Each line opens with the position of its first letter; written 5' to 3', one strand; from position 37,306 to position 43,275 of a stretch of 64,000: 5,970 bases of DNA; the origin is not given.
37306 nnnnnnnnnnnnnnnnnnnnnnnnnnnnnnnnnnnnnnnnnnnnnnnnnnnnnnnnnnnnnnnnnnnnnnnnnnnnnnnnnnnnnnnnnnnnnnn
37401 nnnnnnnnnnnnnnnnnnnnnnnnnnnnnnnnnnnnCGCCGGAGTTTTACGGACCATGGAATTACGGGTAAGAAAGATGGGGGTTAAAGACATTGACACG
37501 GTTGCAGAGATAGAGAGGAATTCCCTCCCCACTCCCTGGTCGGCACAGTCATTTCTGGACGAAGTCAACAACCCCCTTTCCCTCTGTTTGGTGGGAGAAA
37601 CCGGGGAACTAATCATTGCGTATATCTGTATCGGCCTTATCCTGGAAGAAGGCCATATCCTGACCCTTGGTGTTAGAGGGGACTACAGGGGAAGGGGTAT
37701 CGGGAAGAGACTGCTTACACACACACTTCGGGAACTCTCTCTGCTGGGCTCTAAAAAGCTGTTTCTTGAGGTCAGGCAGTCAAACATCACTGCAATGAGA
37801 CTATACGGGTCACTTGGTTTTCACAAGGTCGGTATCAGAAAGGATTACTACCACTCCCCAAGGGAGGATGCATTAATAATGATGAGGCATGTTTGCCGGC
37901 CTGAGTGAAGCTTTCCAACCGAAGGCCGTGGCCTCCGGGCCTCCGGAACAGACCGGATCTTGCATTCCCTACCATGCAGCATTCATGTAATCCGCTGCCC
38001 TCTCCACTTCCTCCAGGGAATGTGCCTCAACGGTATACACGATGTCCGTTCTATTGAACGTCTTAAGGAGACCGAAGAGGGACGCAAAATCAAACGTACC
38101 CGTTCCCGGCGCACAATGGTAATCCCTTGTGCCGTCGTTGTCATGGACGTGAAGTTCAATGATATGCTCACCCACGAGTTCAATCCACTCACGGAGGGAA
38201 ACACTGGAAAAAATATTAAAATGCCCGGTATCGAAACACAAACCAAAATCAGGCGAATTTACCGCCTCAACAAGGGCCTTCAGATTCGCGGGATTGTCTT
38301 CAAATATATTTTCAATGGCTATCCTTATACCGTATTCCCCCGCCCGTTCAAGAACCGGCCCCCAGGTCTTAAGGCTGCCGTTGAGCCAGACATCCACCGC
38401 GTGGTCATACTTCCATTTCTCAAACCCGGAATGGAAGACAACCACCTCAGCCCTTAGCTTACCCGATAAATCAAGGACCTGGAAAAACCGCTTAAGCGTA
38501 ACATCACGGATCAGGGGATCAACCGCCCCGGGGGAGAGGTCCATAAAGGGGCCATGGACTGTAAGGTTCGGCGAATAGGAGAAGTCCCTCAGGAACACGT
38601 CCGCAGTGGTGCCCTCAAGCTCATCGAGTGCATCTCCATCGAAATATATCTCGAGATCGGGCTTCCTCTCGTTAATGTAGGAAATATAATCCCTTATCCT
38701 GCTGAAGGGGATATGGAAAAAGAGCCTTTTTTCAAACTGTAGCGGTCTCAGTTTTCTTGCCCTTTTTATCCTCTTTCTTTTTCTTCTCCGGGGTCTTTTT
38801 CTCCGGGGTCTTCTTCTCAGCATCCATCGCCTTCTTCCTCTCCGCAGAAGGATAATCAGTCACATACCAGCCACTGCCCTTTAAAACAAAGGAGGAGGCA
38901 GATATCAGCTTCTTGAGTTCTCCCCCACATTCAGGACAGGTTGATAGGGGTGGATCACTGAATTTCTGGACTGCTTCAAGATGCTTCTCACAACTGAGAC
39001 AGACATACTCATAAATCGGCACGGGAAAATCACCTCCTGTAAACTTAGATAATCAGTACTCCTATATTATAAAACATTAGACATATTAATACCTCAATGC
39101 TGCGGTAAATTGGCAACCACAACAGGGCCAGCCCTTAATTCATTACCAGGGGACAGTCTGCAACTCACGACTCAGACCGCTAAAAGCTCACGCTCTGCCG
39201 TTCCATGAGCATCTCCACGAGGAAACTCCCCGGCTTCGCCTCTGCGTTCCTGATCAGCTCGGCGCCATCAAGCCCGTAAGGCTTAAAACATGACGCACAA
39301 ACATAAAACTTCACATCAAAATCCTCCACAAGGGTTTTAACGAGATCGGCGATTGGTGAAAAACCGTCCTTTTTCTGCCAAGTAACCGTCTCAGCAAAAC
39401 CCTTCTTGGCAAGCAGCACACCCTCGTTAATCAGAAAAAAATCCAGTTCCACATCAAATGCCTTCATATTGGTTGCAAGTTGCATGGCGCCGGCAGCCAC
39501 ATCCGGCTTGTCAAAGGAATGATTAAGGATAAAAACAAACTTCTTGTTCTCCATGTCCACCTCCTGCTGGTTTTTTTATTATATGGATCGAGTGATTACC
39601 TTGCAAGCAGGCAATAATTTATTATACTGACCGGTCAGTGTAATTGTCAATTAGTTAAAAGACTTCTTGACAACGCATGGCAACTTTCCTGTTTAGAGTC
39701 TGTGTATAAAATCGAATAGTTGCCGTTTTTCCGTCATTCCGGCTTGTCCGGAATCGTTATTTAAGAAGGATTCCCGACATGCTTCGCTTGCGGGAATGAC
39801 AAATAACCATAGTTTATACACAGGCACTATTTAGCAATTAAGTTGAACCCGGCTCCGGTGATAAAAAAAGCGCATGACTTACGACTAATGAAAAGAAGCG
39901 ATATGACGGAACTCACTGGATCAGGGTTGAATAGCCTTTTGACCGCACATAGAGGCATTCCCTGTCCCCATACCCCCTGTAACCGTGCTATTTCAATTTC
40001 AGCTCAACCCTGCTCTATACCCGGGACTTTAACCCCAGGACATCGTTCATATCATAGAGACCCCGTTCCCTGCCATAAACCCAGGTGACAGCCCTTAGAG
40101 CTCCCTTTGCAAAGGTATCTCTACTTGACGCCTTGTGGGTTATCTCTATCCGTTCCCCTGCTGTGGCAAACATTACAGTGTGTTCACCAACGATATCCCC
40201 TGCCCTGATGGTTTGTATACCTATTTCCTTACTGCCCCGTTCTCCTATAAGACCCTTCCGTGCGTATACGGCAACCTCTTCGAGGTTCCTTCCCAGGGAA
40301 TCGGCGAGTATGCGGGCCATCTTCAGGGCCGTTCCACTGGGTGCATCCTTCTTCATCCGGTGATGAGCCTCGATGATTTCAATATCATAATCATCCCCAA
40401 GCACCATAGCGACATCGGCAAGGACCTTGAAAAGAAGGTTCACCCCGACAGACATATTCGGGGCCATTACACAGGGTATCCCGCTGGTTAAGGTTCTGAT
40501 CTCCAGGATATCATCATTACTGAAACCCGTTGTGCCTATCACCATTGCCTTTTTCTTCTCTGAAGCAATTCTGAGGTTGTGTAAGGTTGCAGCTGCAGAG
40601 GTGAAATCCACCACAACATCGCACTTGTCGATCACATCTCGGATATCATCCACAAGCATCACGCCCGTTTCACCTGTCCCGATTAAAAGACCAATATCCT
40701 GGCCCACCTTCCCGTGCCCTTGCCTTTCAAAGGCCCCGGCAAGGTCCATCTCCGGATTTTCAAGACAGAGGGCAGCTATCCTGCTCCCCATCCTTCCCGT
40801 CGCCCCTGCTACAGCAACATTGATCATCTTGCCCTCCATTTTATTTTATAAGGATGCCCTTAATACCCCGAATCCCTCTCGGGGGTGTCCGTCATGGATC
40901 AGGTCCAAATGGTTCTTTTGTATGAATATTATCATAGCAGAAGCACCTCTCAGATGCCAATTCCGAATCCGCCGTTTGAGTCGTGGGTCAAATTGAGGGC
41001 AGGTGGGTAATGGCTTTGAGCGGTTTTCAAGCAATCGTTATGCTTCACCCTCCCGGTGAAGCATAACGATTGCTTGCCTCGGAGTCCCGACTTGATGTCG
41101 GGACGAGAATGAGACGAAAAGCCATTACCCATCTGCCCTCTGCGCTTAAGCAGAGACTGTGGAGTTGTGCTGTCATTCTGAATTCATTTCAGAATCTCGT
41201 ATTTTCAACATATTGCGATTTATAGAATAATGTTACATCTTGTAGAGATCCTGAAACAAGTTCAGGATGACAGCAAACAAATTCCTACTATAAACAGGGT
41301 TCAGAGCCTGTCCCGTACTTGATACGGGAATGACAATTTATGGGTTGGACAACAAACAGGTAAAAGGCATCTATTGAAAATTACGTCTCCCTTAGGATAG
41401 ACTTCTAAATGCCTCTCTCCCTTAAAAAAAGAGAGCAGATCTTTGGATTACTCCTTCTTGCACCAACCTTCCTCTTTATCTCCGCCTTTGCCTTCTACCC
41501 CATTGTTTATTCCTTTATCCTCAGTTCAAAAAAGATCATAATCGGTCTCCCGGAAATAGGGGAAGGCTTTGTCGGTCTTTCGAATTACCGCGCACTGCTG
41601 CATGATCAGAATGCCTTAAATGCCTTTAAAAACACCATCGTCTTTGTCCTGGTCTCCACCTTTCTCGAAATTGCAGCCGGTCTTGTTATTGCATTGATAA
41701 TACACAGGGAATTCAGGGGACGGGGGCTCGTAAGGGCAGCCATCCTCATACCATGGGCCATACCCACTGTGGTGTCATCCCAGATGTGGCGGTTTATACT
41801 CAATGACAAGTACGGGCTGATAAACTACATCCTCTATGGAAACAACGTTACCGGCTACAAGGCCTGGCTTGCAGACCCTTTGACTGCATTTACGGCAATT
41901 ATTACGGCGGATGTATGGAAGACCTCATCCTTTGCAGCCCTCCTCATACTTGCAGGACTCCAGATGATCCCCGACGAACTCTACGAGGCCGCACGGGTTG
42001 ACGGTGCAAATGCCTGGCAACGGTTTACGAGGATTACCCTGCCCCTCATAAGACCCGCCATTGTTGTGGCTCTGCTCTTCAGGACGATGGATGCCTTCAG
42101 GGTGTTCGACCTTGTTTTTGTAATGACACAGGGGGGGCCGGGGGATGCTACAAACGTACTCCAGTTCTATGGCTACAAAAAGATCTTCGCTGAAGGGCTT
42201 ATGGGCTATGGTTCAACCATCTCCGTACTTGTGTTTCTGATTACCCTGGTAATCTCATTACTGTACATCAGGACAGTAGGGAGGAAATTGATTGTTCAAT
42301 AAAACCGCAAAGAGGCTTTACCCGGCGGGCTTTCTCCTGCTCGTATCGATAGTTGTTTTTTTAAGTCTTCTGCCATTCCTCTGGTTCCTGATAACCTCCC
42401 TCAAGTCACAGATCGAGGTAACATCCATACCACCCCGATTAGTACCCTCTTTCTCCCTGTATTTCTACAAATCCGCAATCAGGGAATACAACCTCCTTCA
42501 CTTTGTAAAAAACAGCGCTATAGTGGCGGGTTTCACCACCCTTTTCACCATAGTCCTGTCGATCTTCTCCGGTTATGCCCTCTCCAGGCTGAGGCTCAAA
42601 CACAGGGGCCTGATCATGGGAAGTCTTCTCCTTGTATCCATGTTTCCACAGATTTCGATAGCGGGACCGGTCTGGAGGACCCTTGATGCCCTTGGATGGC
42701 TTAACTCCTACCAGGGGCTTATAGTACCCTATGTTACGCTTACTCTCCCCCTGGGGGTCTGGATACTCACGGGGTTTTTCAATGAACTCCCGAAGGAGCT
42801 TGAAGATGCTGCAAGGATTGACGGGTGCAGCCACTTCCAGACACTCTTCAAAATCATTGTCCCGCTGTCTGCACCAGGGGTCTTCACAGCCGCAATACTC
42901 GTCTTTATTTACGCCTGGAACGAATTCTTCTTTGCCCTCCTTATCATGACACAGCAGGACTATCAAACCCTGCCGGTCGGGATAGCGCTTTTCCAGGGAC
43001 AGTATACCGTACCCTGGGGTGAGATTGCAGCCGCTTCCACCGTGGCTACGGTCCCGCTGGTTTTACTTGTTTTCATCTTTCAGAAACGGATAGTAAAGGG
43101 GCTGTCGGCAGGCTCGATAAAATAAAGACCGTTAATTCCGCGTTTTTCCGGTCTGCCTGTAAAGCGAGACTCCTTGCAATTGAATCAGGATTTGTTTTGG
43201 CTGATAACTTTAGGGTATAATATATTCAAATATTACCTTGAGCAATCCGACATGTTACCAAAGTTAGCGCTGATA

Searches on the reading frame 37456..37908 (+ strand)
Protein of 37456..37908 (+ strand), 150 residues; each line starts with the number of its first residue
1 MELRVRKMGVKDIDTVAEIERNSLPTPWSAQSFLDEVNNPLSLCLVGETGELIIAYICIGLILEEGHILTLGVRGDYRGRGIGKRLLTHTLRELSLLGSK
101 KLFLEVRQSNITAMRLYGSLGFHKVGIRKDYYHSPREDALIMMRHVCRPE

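Call 7: search_protein_families(library=pfam, proteins=[window:37456-37908:+], max_evalue=0.0001)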
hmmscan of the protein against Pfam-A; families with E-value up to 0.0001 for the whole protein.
window:37456-37908:+ (150 aa): 4 families
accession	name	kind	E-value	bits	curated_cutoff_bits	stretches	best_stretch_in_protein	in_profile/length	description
PF00583.31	Acetyltransf_1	-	1.1e-16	61.6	20.7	1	16-122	4-116/116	Acetyltransferase (GNAT) family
PF13673.13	Acetyltransf_10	-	1.6e-11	44.7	23.6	1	32-126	21-111/128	Acetyltransferase (GNAT) domain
PF13508.13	Acetyltransf_7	-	2.1e-11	44.5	27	1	42-123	3-83/84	Acetyltransferase (GNAT) domain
PF08445.16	FR47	-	2.6e-07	31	22.1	1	63-125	19-80/86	FR47-like protein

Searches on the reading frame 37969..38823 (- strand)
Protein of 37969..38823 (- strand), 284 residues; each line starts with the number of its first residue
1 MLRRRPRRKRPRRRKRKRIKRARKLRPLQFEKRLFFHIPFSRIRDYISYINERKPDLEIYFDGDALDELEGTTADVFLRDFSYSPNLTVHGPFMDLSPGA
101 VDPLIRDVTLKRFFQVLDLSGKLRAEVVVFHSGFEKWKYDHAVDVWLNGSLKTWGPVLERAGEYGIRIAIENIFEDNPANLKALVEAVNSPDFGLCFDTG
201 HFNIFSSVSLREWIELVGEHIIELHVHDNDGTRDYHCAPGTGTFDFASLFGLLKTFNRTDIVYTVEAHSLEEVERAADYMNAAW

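Call 62: search_protein_families(library=pfam, proteins=[window:37969-38823:-], max_evalue=0.00001)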
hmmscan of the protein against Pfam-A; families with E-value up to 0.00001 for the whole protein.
window:37969-38823:- (284 aa): 1 family
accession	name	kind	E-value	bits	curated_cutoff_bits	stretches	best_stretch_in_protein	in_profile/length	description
PF01261.30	AP_endonuc_2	-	7.5e-28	98.3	31.1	1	86-280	43-246/249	Xylose isomerase-like TIM barrel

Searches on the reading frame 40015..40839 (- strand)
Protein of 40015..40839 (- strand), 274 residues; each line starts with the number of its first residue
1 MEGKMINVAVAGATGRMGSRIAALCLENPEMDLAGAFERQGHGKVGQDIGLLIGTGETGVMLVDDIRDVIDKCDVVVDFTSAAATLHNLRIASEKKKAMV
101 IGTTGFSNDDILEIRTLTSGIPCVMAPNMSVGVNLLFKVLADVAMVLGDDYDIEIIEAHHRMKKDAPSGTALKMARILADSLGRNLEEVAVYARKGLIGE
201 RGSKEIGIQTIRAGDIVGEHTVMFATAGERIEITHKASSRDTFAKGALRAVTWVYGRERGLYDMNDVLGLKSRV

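Call 62: search_protein_families(library=pfam, proteins=[window:40015-40839:-], max_evalue=0.00001)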
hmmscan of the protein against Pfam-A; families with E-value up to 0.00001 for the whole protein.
window:40015-40839:- (274 aa): 3 families
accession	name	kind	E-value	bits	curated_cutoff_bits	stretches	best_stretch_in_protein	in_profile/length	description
PF05173.19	DapB_C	-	9.9e-47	158.4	27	1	132-268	1-121/121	Dihydrodipicolinate reductase, C-terminus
PF01113.26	DapB_N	-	2e-38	131.7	25.6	1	6-129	1-124/124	Dihydrodipicolinate reductase, N-terminus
PF01118.30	Semialdhyde_dh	-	5.6e-06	27.2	26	0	7-97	1-91/121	Semialdehyde dehydrogenase, NAD binding domain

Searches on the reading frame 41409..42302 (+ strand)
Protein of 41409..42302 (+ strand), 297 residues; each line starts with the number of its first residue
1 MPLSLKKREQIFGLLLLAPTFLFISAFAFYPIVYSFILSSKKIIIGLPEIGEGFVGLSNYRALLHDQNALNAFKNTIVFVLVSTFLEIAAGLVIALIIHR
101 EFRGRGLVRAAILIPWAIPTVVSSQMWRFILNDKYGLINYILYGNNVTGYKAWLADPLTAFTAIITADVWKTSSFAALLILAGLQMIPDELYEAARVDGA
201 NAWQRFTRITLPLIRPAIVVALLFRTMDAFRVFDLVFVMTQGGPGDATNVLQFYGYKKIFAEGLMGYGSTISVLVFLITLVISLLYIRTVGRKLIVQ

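Call 62: search_protein_families(library=pfam, proteins=[window:41409-42302:+], max_evalue=0.00001)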
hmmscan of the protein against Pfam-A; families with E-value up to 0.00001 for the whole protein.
window:41409-42302:+ (297 aa): 1 family
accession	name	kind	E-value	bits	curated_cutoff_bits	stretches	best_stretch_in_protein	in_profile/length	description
PF00528.27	BPD_transp_1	-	1.1e-18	68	26.4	1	88-286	2-175/184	Binding-protein-dependent transport system inner membrane component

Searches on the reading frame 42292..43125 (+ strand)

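Call 62: search_protein_families(library=pfam, proteins=[window:42292-43125:+], max_evalue=0.00001)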
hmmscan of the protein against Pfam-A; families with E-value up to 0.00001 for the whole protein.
window:42292-43125:+ (277 aa): 1 family
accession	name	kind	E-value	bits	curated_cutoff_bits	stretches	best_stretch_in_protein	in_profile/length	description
PF00528.27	BPD_transp_1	-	4.8e-22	79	26.4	1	87-271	2-182/184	Binding-protein-dependent transport system inner membrane component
